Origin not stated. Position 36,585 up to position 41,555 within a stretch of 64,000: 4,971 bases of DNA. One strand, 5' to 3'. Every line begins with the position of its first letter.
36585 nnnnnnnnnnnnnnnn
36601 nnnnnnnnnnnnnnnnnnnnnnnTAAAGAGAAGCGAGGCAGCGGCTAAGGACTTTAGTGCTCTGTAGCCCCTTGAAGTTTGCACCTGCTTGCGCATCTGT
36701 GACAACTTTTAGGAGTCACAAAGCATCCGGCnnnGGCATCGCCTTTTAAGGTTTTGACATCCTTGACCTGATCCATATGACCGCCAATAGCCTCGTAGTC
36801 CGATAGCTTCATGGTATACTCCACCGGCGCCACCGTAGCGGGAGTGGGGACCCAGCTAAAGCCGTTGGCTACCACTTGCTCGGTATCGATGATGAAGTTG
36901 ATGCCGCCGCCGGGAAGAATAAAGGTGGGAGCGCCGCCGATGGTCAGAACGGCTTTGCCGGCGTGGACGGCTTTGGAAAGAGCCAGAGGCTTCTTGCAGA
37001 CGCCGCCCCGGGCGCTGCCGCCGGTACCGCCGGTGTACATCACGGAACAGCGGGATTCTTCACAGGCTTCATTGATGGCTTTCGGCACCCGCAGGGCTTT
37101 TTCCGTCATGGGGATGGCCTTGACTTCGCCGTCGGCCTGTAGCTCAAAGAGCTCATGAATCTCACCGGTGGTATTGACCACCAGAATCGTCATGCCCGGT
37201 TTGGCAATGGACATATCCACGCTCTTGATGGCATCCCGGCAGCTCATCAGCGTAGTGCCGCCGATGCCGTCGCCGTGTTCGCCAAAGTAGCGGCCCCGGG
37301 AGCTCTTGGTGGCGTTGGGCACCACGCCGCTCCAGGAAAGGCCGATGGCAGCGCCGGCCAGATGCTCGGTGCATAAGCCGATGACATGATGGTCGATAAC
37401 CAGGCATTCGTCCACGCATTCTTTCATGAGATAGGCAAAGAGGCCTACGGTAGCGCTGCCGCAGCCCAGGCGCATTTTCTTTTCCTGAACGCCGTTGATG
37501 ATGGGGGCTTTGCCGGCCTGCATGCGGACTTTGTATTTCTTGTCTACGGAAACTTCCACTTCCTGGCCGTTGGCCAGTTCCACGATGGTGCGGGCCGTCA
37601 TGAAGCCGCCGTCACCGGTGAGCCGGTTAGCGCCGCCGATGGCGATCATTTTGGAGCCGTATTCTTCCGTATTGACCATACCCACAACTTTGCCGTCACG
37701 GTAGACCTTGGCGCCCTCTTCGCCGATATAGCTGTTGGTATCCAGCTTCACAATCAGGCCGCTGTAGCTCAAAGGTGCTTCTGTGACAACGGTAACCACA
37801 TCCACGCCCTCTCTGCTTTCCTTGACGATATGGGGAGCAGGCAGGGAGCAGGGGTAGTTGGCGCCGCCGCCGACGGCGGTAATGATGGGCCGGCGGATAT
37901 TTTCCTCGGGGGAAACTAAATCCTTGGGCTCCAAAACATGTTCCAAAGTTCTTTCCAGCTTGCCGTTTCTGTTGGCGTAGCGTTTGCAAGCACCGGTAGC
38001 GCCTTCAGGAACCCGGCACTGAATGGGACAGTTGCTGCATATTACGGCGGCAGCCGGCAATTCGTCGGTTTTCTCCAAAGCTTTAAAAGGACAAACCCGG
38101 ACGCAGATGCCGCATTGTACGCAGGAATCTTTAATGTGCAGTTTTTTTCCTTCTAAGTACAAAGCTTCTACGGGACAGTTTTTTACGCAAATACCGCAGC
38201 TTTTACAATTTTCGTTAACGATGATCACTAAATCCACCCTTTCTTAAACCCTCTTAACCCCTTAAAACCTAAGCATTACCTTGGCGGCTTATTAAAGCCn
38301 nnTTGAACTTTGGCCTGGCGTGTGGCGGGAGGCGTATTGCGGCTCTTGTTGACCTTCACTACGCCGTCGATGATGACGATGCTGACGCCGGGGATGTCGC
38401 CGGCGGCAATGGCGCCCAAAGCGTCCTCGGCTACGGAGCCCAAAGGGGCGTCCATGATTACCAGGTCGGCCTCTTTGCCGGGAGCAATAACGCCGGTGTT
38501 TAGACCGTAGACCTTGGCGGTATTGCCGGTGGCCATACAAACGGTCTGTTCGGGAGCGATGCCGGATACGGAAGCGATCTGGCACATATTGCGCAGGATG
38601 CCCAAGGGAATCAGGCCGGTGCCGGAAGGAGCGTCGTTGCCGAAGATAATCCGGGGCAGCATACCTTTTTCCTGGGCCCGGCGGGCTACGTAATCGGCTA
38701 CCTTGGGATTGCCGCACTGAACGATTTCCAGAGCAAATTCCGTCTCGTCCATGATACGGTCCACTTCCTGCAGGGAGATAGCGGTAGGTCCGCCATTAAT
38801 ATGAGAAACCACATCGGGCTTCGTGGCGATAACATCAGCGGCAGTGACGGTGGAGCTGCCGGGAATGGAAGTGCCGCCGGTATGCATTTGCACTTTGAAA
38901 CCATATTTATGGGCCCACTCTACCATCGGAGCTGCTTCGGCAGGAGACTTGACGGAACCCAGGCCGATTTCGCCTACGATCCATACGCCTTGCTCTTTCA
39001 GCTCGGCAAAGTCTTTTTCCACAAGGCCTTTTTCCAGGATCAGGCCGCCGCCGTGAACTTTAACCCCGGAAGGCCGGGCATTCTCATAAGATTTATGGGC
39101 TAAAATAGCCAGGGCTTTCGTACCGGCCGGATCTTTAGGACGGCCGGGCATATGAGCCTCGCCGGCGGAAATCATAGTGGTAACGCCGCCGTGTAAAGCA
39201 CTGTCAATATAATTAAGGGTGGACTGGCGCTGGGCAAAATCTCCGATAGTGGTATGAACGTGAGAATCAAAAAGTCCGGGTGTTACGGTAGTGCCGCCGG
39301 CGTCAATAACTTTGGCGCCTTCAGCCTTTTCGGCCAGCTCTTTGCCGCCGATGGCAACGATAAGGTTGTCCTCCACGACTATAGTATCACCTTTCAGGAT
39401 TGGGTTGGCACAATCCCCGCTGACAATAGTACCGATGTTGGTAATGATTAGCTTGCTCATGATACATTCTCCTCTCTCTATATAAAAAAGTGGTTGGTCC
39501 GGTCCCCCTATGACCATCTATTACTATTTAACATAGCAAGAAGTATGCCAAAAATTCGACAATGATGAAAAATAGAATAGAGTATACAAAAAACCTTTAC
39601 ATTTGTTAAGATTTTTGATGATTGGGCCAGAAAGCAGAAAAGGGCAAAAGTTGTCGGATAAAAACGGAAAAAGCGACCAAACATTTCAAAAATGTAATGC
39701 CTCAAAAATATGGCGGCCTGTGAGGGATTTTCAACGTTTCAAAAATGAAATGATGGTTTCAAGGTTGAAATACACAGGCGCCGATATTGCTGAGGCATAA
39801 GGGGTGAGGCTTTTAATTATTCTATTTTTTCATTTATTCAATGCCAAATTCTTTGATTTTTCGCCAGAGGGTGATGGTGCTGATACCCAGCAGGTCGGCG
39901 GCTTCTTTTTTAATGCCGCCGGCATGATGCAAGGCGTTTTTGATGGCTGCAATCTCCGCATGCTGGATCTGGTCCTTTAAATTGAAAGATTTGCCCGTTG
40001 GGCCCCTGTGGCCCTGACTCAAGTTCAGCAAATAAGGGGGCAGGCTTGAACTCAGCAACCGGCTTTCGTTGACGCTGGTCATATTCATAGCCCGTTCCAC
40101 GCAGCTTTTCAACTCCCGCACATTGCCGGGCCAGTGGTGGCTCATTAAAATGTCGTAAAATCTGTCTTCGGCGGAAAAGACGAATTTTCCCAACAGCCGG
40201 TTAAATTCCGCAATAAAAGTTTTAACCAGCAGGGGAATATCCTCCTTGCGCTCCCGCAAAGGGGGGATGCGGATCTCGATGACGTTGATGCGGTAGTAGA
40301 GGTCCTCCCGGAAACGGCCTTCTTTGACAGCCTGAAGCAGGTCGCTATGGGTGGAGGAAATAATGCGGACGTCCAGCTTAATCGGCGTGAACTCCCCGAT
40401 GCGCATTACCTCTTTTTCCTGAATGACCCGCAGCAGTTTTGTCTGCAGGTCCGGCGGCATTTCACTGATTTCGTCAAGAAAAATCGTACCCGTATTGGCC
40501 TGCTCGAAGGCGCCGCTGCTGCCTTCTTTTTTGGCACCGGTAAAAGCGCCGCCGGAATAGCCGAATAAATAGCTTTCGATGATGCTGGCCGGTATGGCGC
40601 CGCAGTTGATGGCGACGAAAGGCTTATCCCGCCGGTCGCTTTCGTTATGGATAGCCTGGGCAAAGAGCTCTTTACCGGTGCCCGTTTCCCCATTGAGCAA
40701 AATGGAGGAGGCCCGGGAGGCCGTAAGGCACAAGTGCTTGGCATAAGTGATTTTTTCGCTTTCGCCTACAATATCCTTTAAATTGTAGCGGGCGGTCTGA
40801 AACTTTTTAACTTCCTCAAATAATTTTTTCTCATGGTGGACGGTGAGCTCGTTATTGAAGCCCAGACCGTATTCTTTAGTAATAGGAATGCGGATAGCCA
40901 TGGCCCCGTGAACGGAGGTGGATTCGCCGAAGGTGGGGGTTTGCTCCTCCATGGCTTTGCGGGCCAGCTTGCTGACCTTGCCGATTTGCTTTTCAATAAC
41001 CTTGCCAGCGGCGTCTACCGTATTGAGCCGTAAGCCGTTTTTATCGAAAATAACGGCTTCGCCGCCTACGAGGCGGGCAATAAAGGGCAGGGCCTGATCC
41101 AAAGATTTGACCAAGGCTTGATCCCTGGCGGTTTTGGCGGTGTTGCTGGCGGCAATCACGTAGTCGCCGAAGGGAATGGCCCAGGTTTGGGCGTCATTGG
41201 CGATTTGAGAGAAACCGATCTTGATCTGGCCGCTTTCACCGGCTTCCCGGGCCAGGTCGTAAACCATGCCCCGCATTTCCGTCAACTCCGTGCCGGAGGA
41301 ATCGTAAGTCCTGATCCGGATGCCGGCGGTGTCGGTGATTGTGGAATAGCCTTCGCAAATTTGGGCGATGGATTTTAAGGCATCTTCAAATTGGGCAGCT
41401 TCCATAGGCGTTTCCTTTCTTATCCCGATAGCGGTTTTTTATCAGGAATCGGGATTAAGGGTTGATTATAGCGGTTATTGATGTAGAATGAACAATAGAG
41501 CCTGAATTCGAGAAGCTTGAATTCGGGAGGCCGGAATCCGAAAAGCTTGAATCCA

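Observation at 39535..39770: Sigma-54 promoter with three TTTCA-N4-TGAAA palindromes drives the ena-hnr operon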

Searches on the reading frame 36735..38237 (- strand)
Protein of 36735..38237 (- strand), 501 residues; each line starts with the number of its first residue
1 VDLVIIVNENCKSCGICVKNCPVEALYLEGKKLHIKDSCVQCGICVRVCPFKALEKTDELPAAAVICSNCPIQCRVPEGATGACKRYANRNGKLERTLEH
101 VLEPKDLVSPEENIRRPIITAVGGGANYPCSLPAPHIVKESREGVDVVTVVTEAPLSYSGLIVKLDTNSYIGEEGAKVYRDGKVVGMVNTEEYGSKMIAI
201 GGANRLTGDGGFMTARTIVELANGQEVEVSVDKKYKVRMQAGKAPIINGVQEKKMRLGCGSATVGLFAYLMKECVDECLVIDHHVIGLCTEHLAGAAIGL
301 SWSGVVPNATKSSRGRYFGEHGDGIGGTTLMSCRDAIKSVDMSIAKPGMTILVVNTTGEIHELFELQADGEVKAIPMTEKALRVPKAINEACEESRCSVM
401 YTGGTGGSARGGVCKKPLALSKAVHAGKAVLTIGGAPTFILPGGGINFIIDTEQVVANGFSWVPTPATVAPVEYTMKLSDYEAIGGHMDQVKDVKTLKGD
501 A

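Call 8: search_protein_families(library=pfam, proteins=[window:36735-38237:-])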
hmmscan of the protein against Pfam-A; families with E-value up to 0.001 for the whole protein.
window:36735-38237:- (501 aa): 8 families
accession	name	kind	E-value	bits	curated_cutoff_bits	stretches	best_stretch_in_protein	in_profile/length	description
PF00037.32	Fer4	-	1.9e-10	40.6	21.1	2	35-55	4-24/24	4Fe-4S binding domain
PF12837.12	Fer4_6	-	1.2e-08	34.9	25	1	36-54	6-24/24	4Fe-4S binding domain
PF12838.12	Fer4_7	-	4.5e-07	30.7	27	1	10-53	1-52/52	4Fe-4S dicluster domain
PF13484.11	Fer4_16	-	1.2e-06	29.6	30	0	10-29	1-20/66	4Fe-4S double cluster binding domain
PF12797.12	Fer4_2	-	2.2e-06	27.7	24.5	2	32-51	3-22/22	4Fe-4S binding domain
PF14697.11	Fer4_21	-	5.9e-06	26.8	35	1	6-52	3-55/59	4Fe-4S dicluster domain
PF13187.11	Fer4_9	-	7.2e-06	26.4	27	1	10-53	1-51/52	4Fe-4S dicluster domain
PF13237.11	Fer4_10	-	1.7e-05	25.1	25.5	1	4-50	2-53/53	4Fe-4S dicluster domain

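Call 14: search_protein_families(library=ncbifam, proteins=[window:36735-38237:-], max_evalue=0.1)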
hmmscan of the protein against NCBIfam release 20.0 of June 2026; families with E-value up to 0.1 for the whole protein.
window:36735-38237:- (501 aa): 74 families (the best 25 are shown)
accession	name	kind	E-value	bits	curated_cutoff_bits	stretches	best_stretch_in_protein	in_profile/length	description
NF058577.1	FdxA_fam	equivalog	8.9e-11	41.8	65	1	6-53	4-52/52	4Fe-4S ferredoxin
NF038196.1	ferrodoxin_EFR1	subfamily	1.2e-10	41.9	75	1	6-56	181-231/242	EFR1 family ferrodoxin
NF045874.1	Vhu_polyferre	exception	3.5e-08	32.6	600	1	5-61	124-181/381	F420-non-reducing hydrogenase associated-polyferredoxin VhuB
NF010368.0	PRK13795.1-3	equivalog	4.6e-08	31.8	588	1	10-51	588-629/635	hypothetical protein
NF010366.0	PRK13795.1-1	equivalog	1.2e-07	30.3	745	1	9-49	608-648/667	hypothetical protein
TIGR02700.1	flavo_MJ0208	hypoth_equivalog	4.4e-07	29.4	251.35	1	6-59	145-199/234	dihydromethanopterin reductase (acceptor)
NF005503.0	PRK07118.1-2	equivalog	6.7e-07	28.8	252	1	10-69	139-199/292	RnfABCDGE type electron transport complex subunit B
NF040864.1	HgcB_ferredoxin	equivalog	6.8e-07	29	99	1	7-67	12-74/93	mercury methylation ferredoxin HgcB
TIGR01944.1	rnfB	subfamily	8e-07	28.8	68.7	1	3-57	107-163/190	RnfABCDGE type electron transport complex subunit B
NF003475.0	PRK05113.1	equivalog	1.3e-06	28.4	203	1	4-55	108-161/190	electron transport complex subunit RsxB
TIGR04041.1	activase_YjjW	hypoth_equivalog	1.4e-06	27.9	250.2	1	9-66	41-99/276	YjjW family glycine radical enzyme activase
NF043069.1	T4HPD_activ_SAM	equivalog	2e-06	27.4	425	1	5-55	47-98/299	trans-4-hydroxy-L-proline dehydratase activase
TIGR03294.1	FrhG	equivalog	2.2e-06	27.6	245.5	1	6-55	171-221/228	coenzyme F420 hydrogenase subunit gamma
NF045490.1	FdxA_Protbact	equivalog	2.7e-06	27.6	135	1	5-62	3-63/104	ferredoxin FdxA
TIGR03336.1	IOR_alpha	equivalog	3.3e-06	25.7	650.9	1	6-54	547-595/595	indolepyruvate ferredoxin oxidoreductase subunit alpha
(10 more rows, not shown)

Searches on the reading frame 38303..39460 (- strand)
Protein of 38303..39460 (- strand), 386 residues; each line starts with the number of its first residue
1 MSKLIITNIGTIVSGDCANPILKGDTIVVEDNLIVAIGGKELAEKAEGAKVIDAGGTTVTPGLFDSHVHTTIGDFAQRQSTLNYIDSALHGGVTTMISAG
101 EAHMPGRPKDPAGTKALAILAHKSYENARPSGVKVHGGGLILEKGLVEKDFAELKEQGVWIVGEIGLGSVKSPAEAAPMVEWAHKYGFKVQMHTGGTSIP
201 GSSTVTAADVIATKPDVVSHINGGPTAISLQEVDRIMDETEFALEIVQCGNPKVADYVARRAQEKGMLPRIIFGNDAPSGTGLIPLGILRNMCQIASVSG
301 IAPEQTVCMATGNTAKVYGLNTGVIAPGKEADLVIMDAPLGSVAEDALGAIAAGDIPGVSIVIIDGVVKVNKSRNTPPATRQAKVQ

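Call 8: search_protein_families(library=pfam, proteins=[window:38303-39460:-])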
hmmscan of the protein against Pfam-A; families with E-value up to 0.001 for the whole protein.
window:38303-39460:- (386 aa): 2 families
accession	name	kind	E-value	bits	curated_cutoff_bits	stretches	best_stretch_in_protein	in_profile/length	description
PF01979.26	Amidohydro_1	-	6.3e-18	65.6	25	1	58-366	1-342/345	Amidohydrolase family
PF07969.17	Amidohydro_3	-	5.1e-15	56.3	29.7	2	304-368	410-470/472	Amidohydrolase family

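Call 10: search_solved_structures(query=window:38303-39460:-, max_evalue=1e-10)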
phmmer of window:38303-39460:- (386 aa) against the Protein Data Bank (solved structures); distinct sequences matched with E-value up to 1e-10: 1.
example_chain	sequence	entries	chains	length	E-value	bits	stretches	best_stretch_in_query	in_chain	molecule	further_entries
2vun_A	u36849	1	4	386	8.3e-197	657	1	1-385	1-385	ENAMIDASE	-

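Call 72: search_solved_structures(query=window:38303-39460:-, max_evalue=1e-50, show_alignments=1)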
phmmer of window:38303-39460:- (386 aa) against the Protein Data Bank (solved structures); distinct sequences matched with E-value up to 1e-50: 1.
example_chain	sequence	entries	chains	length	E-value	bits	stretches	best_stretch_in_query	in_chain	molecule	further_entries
2vun_A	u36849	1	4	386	8.3e-197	657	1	1-385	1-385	ENAMIDASE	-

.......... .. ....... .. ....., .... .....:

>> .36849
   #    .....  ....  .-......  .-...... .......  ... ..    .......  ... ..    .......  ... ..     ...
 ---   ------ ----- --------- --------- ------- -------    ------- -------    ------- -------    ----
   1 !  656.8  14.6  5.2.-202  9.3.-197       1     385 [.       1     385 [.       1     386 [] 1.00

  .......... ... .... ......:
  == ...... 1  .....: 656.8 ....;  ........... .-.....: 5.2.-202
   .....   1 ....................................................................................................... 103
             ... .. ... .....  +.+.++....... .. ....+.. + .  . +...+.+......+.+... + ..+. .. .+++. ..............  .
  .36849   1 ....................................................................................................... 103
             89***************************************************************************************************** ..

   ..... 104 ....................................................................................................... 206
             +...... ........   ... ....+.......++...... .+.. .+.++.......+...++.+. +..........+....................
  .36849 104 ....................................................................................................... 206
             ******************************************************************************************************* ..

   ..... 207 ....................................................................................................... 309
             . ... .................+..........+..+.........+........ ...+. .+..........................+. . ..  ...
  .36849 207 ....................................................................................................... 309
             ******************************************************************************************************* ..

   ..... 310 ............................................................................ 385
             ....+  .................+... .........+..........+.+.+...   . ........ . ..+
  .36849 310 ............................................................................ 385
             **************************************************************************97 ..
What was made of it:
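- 38300..39460 (-): ena, enamidase (386 aa), preceded by the RBS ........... E 8e-197 over the full length, about 78% identical to E. barkeri enamidase 2VUN (calls 10, 72).
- On Enamidase (target gene ena): E 8e-197 over residues 1-385 of 386, about 78% identity to 2VUN (calls 10, 72).
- Checked: The alignment to E. barkeri enamidase begins at M1 = 39460 (calls 8, 72).
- Target genes: ena is 78% identical to the crystallised E. barkeri enamidase (call 72).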

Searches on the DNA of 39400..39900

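Call 75: search_rna_families(source=window, start=39400, end=39900, threshold=evalue, max_evalue=1)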
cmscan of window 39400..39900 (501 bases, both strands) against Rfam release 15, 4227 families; matches with E-value up to 1: 1.
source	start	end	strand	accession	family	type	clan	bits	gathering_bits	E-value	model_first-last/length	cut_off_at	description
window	39543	39623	+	RF02075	STnc230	Gene; sRNA;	-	25.7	50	0.14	1-83/83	no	Enterobacterial sRNA STnc230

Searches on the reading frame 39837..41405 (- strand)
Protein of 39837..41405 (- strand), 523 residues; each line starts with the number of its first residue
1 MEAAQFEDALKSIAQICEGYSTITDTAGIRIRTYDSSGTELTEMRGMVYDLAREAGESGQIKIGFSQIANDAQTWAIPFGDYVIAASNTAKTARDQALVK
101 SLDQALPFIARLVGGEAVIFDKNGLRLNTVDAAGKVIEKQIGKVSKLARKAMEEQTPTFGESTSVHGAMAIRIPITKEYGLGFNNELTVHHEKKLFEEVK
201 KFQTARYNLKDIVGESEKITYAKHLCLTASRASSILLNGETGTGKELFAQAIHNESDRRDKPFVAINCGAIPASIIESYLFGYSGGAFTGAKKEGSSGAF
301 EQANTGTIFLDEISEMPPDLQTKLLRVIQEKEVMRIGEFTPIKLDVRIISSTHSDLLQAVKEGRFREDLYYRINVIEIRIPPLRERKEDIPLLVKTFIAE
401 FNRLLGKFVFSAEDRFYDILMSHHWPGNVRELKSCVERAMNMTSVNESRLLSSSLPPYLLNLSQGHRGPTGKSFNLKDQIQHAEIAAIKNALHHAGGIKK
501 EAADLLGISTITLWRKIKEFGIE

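Call 8: search_protein_families(library=pfam, proteins=[window:39837-41405:-])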
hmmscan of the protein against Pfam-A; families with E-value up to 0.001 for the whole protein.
window:39837-41405:- (523 aa): 8 families
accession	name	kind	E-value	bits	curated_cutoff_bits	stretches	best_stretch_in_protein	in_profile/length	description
PF00158.32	Sigma54_activat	-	3.9e-66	222.3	20.2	1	214-378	3-167/168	Sigma-54 interaction domain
PF14532.12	Sigma54_activ_2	-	1.9e-21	77.2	25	1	214-383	2-138/138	Sigma-54 interaction domain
PF25601.1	AAA_lid_14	-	3.4e-21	75.3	27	1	384-465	1-80/87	AAA+ ATPase lid domain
PF02954.25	HTH_8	-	2.7e-10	40.2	22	1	484-520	6-42/42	Bacterial regulatory protein, Fis family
PF00004.35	AAA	-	5e-06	27.4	21.2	1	235-366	1-124/131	ATPase family associated with various cellular activities (AAA)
PF07728.20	AAA_5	-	6.1e-06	26.7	22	1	235-353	2-122/139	AAA domain (dynein-related subfamily)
PF07724.20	AAA_2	-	6.2e-06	26.8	27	1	232-334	3-105/166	AAA domain (Cdc48 subfamily)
PF01078.27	Mg_chelatase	-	1.3e-05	25.2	20.3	0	285-333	87-135/207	Magnesium chelatase, subunit ChlI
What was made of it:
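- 39834..41405 (-): Gene for the sigma-54 enhancer-binding protein (523 aa), provisionally a 'NicR-like' bEBP. Pfam Sigma54_activat residues 214-378 (E 4e-66), AAA_lid_14 384-465, HTH_8 484-520 (call 8).
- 39846..39956 (-): C-terminal Fis-type helix-turn-helix (HTH_8, residues 484-520). Call 8.
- Checked: Activator gene: the gene immediately upstream, 41405..39834 (minus), is a bEBP with Sigma54_activat (E 4e-66), AAA_lid_14 and HTH_8 (call 8).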

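Call 11: search_solved_structures(query=window:39837-41405:-, max_evalue=0.01)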
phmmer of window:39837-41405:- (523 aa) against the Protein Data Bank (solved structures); distinct sequences matched with E-value up to 0.01: 39.
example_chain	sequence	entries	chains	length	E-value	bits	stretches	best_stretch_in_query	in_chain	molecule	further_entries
6iy8_A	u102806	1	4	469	6e-69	236.2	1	229-452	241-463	Positive regulator CapR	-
9qq6_C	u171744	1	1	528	1.9e-67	231.2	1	227-516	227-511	Nif-specific regulatory protein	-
1ojl_A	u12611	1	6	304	7.5e-67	229.2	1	223-517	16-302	TRANSCRIPTIONAL REGULATORY PROTEIN ZRAR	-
8p53_C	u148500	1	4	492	6.5e-65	222.8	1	204-440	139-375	Transcriptional regulator FleQ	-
4l4u_A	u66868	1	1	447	1e-64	222.2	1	185-523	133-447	Transcriptional regulator (NtrC family)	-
5exx_A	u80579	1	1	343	1.3e-63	218.6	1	210-440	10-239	Transcriptional regulator FleQ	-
8pb9_D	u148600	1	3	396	5.6e-61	209.9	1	204-440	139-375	Transcriptional regulator FleQ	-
5exp_A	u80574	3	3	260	5.9e-61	209.8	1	210-440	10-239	Transcriptional regulator FleQ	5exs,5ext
7ejw_C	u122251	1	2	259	7.3e-61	209.5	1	210-440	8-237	Transcriptional regulator FleQ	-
6j7e_A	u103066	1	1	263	7.7e-61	209.4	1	210-440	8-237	Nitrogen assimilation regulatory protein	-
26jl_A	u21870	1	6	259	2.5e-60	207.7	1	212-440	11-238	Flagellar regulatory protein A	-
4ly6_A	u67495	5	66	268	5.2e-60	206.7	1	190-441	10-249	Transcriptional regulator (NtrC family)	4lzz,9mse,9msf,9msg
1ny6_A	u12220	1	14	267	5.4e-60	206.6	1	191-441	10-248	transcriptional regulator (NtrC family)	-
6jdi_A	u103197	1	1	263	7.2e-60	206.2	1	210-440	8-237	Nitrogen assimilation regulatory protein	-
1ny5_A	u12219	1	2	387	1.4e-59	205.3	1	185-441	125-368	transcriptional regulator (NtrC family)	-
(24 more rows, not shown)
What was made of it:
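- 39834..41405 (-): PDB sequence matches to CapR, NifA, ZraR, FleQ and NtrC1 AAA+ domains (call 11).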

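Call 14: search_protein_families(library=ncbifam, proteins=[window:39837-41405:-], max_evalue=0.1)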
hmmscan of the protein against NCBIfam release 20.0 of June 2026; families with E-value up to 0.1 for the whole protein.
window:39837-41405:- (523 aa): 35 families (the best 25 are shown)
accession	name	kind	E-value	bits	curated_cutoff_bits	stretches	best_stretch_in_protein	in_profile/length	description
NF041552.1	TF_PrdR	equivalog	1.2e-111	373.8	795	1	155-520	215-576/577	sigma-54 dependent transcriptional regulator PrdR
TIGR02329.1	propionate_PrpR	equivalog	7.3e-98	328.5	499.2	1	31-518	138-525/526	propionate catabolism operon regulatory protein PrpR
NF011953.0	PRK15424.1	equivalog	1.2e-93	314.6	703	1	197-519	206-533/538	propionate catabolism operon regulatory protein PrpR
TIGR01817.1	nifA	equivalog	1.2e-89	301.5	528.85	1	194-443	179-428/534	nif-specific transcriptional activator NifA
TIGR01818.1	ntrC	equivalog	3.3e-88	296.5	558.6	2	208-447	132-371/463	nitrogen regulation protein NR(I)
NF008469.0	PRK11361.1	equivalog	2.7e-86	290.1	714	1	188-523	121-457/461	acetoacetate metabolism transcriptional regulator AtoC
TIGR02915.1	PEP_resp_reg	equivalog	2.5e-85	287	502.6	1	194-522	121-444/445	PEP-CTERM-box response regulator transcription factor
NF041906.1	V4R_TF_MobR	exception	3e-84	283.5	999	1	202-519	224-543/544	phenol degradation transcriptional regulator MobR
NF038308.1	RNA_repair_RtcR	equivalog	4.3e-83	280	650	1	203-513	173-504/530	RNA repair transcriptional activator RtcR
NF003451.0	PRK05022.1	equivalog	5.7e-83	279.4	476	1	197-522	177-510/512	nitric oxide reductase transcriptional regulator NorR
NF008176.1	PRK10923.1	equivalog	2e-78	264.1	620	2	203-461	131-387/469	nitrogen regulation protein NR(I)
NF011958.0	PRK15429.1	equivalog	1.1e-76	259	830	1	167-523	334-687/692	formate hydrogenlyase transcriptional activator FlhA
NF050807.1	TransRegFlbDCaul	equivalog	1.5e-76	258.1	750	1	229-520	138-438/454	sigma-54-dependent transcriptional regulator FlbD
NF007689.0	PRK10365.1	equivalog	2.5e-73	247.4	760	1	197-517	129-439/441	sigma-54-dependent response regulator transcription factor ZraR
NF011695.0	PRK15115.1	equivalog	1.8e-72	244.6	763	1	227-445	153-370/445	two-component system response regulator GlrR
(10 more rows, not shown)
